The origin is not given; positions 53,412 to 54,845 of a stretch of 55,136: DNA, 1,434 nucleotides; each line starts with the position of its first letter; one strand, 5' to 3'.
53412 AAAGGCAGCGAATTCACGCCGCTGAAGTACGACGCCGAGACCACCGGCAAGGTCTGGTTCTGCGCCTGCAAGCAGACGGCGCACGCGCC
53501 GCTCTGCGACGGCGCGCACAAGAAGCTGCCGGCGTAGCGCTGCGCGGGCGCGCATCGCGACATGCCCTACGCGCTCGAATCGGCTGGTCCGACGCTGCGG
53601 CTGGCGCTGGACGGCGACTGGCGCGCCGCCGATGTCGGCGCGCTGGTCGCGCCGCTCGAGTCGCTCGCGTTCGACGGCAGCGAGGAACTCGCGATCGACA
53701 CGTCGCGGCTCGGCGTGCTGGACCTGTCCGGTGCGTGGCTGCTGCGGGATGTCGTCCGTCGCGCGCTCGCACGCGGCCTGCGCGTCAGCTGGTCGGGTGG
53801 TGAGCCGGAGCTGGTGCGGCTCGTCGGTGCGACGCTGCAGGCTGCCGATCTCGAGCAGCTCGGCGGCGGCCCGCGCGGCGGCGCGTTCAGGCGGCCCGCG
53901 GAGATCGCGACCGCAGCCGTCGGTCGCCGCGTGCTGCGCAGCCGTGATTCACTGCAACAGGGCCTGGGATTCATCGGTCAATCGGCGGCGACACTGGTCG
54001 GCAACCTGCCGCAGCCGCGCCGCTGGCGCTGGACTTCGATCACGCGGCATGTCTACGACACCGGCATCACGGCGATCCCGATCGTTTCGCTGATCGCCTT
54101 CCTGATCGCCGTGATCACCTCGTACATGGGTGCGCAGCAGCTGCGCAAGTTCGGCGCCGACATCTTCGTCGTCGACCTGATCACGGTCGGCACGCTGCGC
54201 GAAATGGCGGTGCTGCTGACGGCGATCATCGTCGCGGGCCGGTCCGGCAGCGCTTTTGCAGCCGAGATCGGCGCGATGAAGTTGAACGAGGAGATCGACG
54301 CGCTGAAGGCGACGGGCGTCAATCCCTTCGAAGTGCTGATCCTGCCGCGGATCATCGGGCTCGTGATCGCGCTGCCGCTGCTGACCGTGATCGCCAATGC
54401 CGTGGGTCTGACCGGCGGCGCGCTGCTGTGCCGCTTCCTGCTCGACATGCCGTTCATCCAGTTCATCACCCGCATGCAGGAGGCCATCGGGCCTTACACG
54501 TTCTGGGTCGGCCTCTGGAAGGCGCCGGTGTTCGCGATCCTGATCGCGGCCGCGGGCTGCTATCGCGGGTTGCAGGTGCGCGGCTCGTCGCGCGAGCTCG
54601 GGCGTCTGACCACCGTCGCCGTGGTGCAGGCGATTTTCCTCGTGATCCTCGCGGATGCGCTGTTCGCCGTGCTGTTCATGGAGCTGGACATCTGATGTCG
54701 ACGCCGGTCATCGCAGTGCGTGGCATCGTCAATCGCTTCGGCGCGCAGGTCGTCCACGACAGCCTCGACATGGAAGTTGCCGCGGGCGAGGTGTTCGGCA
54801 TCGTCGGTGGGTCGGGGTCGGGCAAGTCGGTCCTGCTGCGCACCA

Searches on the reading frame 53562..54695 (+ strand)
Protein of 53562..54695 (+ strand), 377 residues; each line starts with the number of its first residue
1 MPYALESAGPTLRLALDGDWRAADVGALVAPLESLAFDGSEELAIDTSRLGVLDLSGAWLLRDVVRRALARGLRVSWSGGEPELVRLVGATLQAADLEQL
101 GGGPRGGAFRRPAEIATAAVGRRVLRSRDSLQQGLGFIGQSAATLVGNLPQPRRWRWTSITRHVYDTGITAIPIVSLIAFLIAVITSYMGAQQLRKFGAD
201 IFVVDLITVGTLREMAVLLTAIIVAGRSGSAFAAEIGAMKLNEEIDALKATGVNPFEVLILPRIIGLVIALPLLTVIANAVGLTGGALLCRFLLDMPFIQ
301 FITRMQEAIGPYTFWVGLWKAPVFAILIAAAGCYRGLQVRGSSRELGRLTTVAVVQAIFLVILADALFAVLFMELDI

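Call 98: search_protein_families(library=pfam, proteins=[window:53562-54695:+], max_evalue=0.00001)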
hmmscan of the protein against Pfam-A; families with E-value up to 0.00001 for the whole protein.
window:53562-54695:+ (377 aa): 2 families
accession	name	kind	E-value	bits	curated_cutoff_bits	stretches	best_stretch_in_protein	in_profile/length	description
PF02405.21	MlaE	-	1e-69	234.9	22.5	1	161-371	2-212/212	Permease MlaE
PF13466.11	STAS_2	-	6.1e-09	36.4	29.2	1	14-88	1-74/80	STAS domain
